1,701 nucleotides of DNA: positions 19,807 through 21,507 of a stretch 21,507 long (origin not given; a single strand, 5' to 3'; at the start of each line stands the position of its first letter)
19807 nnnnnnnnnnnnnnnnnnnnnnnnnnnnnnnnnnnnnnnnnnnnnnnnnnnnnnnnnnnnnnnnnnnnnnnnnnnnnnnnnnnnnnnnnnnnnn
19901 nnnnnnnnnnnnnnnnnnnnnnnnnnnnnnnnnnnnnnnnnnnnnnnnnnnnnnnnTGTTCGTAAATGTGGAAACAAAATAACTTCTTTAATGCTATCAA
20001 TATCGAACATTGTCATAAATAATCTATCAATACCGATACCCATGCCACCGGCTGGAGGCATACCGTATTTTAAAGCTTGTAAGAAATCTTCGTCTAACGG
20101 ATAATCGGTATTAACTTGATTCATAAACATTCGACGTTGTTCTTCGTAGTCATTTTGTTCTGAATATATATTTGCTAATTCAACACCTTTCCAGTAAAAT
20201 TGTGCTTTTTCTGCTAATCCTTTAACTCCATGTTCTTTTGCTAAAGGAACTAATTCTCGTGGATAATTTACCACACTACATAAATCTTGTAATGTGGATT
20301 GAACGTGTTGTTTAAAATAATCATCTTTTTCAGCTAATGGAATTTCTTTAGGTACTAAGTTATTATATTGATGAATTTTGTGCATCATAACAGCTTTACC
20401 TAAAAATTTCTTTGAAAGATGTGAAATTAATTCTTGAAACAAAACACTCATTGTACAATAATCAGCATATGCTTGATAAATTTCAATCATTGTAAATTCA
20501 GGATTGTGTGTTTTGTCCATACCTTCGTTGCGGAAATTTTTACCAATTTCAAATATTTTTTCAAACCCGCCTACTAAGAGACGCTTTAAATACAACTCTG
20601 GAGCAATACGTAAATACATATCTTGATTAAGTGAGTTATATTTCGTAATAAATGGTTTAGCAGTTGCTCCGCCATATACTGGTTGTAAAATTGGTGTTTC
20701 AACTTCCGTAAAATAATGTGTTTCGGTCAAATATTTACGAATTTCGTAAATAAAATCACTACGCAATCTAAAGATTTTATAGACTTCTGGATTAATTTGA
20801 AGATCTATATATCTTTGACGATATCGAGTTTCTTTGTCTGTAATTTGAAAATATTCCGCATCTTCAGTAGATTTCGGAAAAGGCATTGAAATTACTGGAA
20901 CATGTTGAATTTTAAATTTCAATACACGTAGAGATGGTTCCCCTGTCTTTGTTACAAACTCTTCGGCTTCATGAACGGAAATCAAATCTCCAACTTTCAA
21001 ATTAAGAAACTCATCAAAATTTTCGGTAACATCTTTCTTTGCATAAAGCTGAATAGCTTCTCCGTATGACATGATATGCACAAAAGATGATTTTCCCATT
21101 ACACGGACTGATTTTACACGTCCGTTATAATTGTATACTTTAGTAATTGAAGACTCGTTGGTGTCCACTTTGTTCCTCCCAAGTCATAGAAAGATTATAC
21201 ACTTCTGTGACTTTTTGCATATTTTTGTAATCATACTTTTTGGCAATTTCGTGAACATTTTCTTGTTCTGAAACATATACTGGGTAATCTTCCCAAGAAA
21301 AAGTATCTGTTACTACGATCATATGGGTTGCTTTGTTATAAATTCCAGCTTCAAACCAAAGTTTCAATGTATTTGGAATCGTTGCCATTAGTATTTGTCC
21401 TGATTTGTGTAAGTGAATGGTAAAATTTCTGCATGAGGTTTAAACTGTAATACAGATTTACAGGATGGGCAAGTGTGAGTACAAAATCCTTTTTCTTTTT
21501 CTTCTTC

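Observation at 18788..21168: Translation module: class II LysRS, PTH2 peptidyl-tRNA hydrolase and tRNA-Arg in a row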

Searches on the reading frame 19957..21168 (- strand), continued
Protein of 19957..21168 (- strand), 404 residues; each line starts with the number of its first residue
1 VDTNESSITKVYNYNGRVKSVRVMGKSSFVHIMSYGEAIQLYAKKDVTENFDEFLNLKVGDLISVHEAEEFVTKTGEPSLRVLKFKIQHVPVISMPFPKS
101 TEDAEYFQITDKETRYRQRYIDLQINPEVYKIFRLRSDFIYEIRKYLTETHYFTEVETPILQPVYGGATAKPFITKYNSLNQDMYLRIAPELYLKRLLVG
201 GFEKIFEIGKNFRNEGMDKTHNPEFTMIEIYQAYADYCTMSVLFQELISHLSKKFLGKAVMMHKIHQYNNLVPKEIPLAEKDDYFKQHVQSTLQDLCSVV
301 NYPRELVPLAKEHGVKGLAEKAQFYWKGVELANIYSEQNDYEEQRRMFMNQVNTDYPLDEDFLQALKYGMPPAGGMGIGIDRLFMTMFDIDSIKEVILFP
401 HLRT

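Call 44: fold_search(model_id=the predicted structure, library=pdb)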
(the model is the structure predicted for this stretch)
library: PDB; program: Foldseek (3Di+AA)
matches with E <= 10: 1303; with E <= 0.001: 513
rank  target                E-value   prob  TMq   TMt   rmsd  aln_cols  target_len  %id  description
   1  9slz_A                9.3e-42  1.00  0.86  0.73   3.1       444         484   40  Structure of Thermus thermophilus lysyl-tRNA synthetase complexed with wild-type E.coli tRNALys(mnm5s2UUU) and sulpham (released 2025-09-17)
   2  4ex5_A                5.3e-41  1.00  0.83  0.70   4.0       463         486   34  Crystal structure of lysyl-tRNA synthetase LysRS from Burkholderia thailandensis bound to lysine (released 2012-05-09)
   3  4ex5_B                1.8e-40  1.00  0.84  0.71   3.5       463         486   35  Crystal structure of lysyl-tRNA synthetase LysRS from Burkholderia thailandensis bound to lysine (released 2012-05-09)
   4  9jkl                  2.7e-40  1.00  0.85  0.71   3.0       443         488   35  LYSYL-TRNA SYNTHETASE(LysRS) COMPLEXED WITH LYSINE (released 2025-09-10)
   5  3e9h_A                1.4e-39  1.00  0.85  0.72   3.4       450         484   35  Lysyl-tRNA synthetase from Bacillus stearothermophilus complexed with L-Lysylsulfamoyl adenosine (released 2009-07-14)
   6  1bbu                  2.0e-39  1.00  0.86  0.72   3.4       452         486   36  LYSYL-TRNA SYNTHETASE (LYSS) COMPLEXED WITH LYSINE (released 2000-11-10)
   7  6wbd_B                2.6e-39  1.00  0.86  0.72   3.1       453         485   35  Crystal Structure of Lysyl-tRNA synthetase from Stenotrophomonas maltophilia with bound L-lysine (released 2020-04-08)
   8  5yzx_A                4.3e-39  1.00  0.87  0.73   3.0       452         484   36  Crystal structure of E.coli LysU T146D mutant (released 2018-12-19)
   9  5yzx_B                4.9e-39  1.00  0.87  0.73   3.0       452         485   36  Crystal structure of E.coli LysU T146D mutant (released 2018-12-19)
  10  1lyl_B                6.9e-39  1.00  0.86  0.73   3.5       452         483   36  LYSYL-TRNA SYNTHETASE (LYSU) (E.C.6.1.1.6) COMPLEXED WITH LYSINE (released 1995-10-15)
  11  1bbw                  9.2e-39  1.00  0.85  0.74   3.0       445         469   36  LYSYL-TRNA SYNTHETASE (LYSS) (released 2000-11-10)
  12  6o3f_B                9.2e-39  1.00  0.84  0.67   4.2       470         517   34  Crystal Structure of Lysyl-tRNA Synthetase from Chlamydia trachomatis with complexed with L-lysine and a difluoro cycl (released 2019-03-27)
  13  6kcn_A                1.2e-38  1.00  0.85  0.70   3.7       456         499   32  Crystal structure of plasmodium lysyl-tRNA synthetase in complex with a cladosporin derivative 4 (released 2020-04-08)
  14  1e1t                  1.3e-38  1.00  0.86  0.72   3.0       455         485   36  LYSYL-TRNA SYNTHETASE (LYSU) HEXAGONAL FORM COMPLEXED WITH THE LYSYL_ADENYLATE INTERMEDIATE (released 2000-07-28)
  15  6wbd_A                1.5e-38  1.00  0.84  0.71   3.0       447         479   34  Crystal Structure of Lysyl-tRNA synthetase from Stenotrophomonas maltophilia with bound L-lysine (released 2020-04-08)
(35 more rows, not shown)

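Call 64: find_related_loci(query=P0002, collection=viral_contigs, flank=10000)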
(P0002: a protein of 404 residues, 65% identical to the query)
Query P0002 (404 aa) in viral_contigs; peptide patterns used: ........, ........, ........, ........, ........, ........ (x = any residue, [..] = any of these).
2 stretches matched a pattern; 1 encode a relative of the query (tblastn E <= 1e-3); 1 distinct loci.
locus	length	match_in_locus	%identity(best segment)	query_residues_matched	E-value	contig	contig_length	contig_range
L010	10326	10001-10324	31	93-205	2e-8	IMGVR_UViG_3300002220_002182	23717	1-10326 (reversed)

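Call 65: find_related_loci(query=P0003, collection=viral_contigs, flank=10000)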
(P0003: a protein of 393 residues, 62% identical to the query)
Query P0003 (393 aa) in viral_contigs; peptide patterns used: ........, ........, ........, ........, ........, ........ (x = any residue, [..] = any of these).
12 stretches matched a pattern, but none encodes a relative of the query by tblastn (E <= 1e-3).

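Call 68: get_annotated_region(hit=H1, flank=6000)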
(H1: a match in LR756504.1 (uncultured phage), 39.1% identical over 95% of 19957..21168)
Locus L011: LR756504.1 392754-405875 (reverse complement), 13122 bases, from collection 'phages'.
description: uncultured phage genome assembly, chromosome: 1.
organism: uncultured phage (NCBI taxid 278008)
taxonomy: Viruses; environmental samples
host: -; source: metagenomic; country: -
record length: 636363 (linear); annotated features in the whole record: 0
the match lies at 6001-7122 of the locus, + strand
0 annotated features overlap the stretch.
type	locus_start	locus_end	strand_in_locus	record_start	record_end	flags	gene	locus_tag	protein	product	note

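Call 73: find_homologous_proteins(query=L011:5992-7125:+, max_evalue=1e-20)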
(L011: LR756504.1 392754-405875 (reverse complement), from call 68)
Query L011:5992-7125:+ (378 aa): 8000 proteins with E <= 1e-20 among 8000 candidates; the best 120 are listed.
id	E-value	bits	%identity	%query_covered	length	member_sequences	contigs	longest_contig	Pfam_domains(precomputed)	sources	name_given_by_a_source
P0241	4.1e-252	854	100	100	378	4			PF01409.26,PF00152.26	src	-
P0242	3.8e-230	781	89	100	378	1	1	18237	PF01409.26,PF00152.26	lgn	-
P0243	1.8e-213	726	84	97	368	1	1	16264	PF01409.26,PF00152.26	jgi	jgi:lysyl-tRNA synthetase class 2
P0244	2.4e-173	594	68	100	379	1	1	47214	PF01409.26,PF00152.26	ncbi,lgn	-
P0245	3.1e-172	591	67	100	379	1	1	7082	PF00152.26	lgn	-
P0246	8.6e-168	576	66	100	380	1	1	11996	PF01409.26,PF00152.26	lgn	-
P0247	2.9e-167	574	66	96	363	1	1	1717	PF01409.26,PF00152.26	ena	-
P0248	7.8e-165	566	67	96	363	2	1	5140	PF01409.26,PF00152.26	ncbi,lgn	-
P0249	8.6e-162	556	65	99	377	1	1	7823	PF01409.26,PF00152.26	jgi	-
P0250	2.3e-161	555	67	96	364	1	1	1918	PF01409.26,PF00152.26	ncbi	-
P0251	4.9e-160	551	65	96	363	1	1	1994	PF01409.26,PF00152.26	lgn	-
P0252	1.7e-158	546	66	96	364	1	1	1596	PF01409.26,PF00152.26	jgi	jgi:lysyl-tRNA synthetase class 2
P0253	9.6e-146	504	62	92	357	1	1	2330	PF00152.26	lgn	-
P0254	3.0e-133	462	59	96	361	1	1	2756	PF00152.26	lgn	-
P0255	2.4e-121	423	49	100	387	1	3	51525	PF01409.26,PF00152.26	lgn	-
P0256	9.9e-116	405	47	100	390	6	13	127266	PF01409.26,PF00152.26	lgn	-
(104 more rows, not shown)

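Call 74: find_encoding_contigs(protein=P0256, flank=8000, max_places=2)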
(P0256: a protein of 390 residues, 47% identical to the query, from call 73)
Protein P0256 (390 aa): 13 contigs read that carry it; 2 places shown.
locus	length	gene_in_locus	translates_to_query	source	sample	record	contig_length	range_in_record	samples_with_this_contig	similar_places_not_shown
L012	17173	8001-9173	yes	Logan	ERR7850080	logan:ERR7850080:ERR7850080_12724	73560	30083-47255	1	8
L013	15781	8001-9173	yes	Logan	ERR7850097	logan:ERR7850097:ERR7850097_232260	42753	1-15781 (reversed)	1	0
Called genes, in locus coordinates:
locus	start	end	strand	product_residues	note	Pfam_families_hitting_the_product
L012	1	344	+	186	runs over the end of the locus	-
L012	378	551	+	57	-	-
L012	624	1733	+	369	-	-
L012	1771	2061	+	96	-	-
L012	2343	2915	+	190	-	-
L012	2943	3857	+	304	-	-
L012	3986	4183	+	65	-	-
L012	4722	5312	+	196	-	-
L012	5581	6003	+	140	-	-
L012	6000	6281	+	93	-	-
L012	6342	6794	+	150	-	-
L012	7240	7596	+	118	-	-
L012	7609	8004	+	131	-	-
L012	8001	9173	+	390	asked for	PF00152:tRNA-synt_2, PF01409:tRNA-synt_2d (faint)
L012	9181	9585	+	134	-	-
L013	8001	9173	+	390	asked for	PF00152:tRNA-synt_2, PF01409:tRNA-synt_2d (faint)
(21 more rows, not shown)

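Call 75: find_encoding_contigs(protein=P0244, flank=8000, max_places=1)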
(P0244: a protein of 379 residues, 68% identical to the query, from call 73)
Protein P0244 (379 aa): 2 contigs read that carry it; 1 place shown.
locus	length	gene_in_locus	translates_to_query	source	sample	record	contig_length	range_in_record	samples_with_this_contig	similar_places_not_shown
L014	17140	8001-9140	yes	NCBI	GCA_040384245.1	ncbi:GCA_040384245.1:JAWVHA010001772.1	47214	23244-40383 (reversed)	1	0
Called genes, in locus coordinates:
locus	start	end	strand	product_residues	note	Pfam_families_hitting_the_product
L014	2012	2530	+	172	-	-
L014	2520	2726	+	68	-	-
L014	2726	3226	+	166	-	-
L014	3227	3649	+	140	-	-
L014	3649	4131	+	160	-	-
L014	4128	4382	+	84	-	-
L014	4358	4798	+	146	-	-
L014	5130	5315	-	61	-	-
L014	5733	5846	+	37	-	-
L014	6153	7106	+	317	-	-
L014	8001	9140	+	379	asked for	PF00152:tRNA-synt_2, PF01409:tRNA-synt_2d (faint)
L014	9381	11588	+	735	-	PF00133:tRNA-synt_1, PF09334:tRNA-synt_1g, PF01406:tRNA-synt_1e, PF01921:tRNA-synt_1f (weak), PF08264:Anticodon_1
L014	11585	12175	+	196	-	PF01551:Peptidase_M23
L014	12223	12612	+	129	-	-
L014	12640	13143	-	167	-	-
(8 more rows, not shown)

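Call 76: find_encoding_contigs(protein=P0255, flank=8000, max_places=1)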
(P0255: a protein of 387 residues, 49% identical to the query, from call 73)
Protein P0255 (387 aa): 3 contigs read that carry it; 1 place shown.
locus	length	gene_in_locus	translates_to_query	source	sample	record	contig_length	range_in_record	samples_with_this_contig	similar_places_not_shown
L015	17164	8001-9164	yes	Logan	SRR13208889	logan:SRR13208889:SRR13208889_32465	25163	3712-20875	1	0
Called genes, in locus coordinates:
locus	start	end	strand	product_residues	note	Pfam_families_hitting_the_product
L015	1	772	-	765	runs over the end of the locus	-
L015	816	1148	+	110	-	-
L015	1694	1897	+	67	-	-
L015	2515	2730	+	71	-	-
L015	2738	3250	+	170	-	-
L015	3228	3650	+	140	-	-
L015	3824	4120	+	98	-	-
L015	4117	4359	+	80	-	-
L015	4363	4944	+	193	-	-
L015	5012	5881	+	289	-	-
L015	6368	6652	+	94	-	-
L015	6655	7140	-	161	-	-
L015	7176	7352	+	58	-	-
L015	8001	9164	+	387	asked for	PF00152:tRNA-synt_2, PF01409:tRNA-synt_2d (faint)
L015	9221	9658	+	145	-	-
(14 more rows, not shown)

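Call 89: fold_search(model_id=the predicted structure, library=viral)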
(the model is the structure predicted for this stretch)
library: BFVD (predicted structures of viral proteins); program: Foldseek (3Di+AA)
matches with E <= 10: 816; with E <= 0.001: 22
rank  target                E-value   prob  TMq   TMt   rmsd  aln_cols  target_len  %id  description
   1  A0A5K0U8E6            7.1e-36  1.00  0.85  0.59   3.7       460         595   31  lysine--tRNA ligase [Yasminevirus sp. GU-2018]
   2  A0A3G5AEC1            9.8e-20  1.00  0.71  0.56   6.6       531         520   13  Asparaginyl-tRNA synthetase [Satyrvirus sp.]
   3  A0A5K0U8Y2            1.6e-19  1.00  0.71  0.54   7.6       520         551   12  Aminoacyl-transfer RNA synthetases class-II family profile domain-containing protein [Yasminevirus sp. GU-2018]
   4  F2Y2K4                7.3e-10  1.00  0.48  0.78   3.6       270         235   14  (no name in the UniProt tables at hand)
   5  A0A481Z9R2            1.4e-09  1.00  0.46  0.54   6.1       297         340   15  Aspartyl/asparaginyl-tRNA synthetase [Pithovirus LCPAC304]
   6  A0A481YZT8            1.7e-05  1.00  0.17  0.17   6.3       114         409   14  Exodeoxyribonuclease VII large subunit [Mimivirus LCMiAC01]
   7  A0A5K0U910            7.9e-05  1.00  0.18  0.15   5.8       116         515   20  Exodeoxyribonuclease VII large subunit [Yasminevirus sp. GU-2018]
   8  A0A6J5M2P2            7.9e-05  1.00  0.29  0.48   6.9       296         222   14  Aminoacyl-transfer RNA synthetases class-II family profile domain-containing protein [uncultured Caudovirales phage]
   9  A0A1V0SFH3            1.4e-04  1.00  0.36  0.32   8.1       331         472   11  Histidyl-tRNA synthetase [Hokovirus HKV1]
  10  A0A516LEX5            2.3e-04  1.00  0.16  0.42  12.5       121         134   13  (no name in the UniProt tables at hand)
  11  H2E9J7                2.3e-04  1.00  0.17  0.17  11.8       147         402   16  ATP-dependent RecD2 DNA helicase-like helix-hairpin-helix domain-containing protein [Megavirus courdo7]
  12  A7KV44                3.0e-04  1.00  0.18  0.06  12.5       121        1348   16  (no name in the UniProt tables at hand)
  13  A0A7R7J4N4            3.0e-04  1.00  0.17  0.25   9.9       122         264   16  (no name in the UniProt tables at hand)
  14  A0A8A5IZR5            3.6e-04  1.00  0.16  0.15  14.0       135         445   15  (no name in the UniProt tables at hand)
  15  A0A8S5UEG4            4.0e-04  1.00  0.16  0.52   8.2       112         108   14  Uncharacterized protein [Podoviridae sp. ctjVy23]
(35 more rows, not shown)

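Call 90: search_protein_families(library=padloc, proteins=[window:19957-21168:-], max_evalue=0.001)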
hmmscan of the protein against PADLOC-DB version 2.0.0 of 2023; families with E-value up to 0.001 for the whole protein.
window:19957-21168:- (404 aa): 0 families

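Call 96: search_protein_representatives(alignment_id=A6)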
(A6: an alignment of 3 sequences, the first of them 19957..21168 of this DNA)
Query: 3 sequences, 398 profile positions. Proteins with E-value up to 0.001 (for the whole library): 22982; up to 1e-10: 12641; up to 1e-30: 3629. The best 150 are listed.
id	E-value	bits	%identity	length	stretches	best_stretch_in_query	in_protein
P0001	4.7e-242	819.4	-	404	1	3-397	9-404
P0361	2.5e-114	398.9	-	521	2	8-254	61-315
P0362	2.5e-109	382.4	-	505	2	7-254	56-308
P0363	3.0e-108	378.9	-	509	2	5-252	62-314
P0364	3.1e-107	375.5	-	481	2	7-245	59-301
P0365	4.5e-107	375.0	-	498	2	8-251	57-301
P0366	1.9e-106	372.9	-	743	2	6-255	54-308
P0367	4.7e-105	368.3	-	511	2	6-262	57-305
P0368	7.7e-104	364.3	-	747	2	3-253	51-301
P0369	1.0e-103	363.9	-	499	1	7-397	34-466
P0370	2.7e-102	359.2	-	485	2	7-247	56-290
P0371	6.3e-102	358.0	-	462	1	6-396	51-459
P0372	1.0e-101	357.4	-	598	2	5-254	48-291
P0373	1.1e-101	357.2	-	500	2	8-260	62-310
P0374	1.2e-101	357.1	-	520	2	3-251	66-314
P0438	1.0e-93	331.0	-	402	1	7-395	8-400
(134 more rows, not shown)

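Call 98: find_encoding_contigs(protein=P0438, flank=8000, max_places=2)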
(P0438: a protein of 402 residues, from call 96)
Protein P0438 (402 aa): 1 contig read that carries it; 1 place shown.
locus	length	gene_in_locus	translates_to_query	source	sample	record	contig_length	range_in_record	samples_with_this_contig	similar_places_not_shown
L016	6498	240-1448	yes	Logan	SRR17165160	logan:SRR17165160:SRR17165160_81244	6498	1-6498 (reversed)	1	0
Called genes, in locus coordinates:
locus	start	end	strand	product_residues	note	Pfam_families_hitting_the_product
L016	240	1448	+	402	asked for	PF01336:tRNA_anti-codon, PF00152:tRNA-synt_2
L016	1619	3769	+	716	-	PF04851:ResIII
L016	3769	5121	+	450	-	PF02384:N6_Mtase (faint), PF01170:UPF0020 (weak), PF07669:Eco57I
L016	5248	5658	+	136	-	-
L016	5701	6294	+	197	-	-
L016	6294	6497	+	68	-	?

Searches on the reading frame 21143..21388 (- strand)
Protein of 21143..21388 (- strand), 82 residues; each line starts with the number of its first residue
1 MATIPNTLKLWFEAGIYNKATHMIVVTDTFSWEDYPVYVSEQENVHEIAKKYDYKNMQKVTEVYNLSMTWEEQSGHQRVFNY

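Call 5: search_protein_families(library=pfam, proteins=[window:21143-21388:-], max_evalue=0.01)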
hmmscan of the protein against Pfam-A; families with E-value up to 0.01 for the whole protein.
window:21143-21388:- (82 aa): 0 families

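Call 7: search_protein_families(library=ncbifam, proteins=[window:21143-21388:-], max_evalue=0.01)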
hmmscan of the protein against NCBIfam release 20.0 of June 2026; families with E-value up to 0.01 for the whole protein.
window:21143-21388:- (82 aa): 0 families

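Call 8: search_protein_families(library=phrogs, proteins=[window:21143-21388:-], max_evalue=0.01)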
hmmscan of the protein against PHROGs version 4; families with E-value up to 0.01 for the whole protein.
window:21143-21388:- (82 aa): 0 families

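Call 90: search_protein_families(library=padloc, proteins=[window:21143-21388:-], max_evalue=0.001)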
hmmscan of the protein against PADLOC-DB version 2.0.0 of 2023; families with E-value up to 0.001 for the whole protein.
window:21143-21388:- (82 aa): 0 families
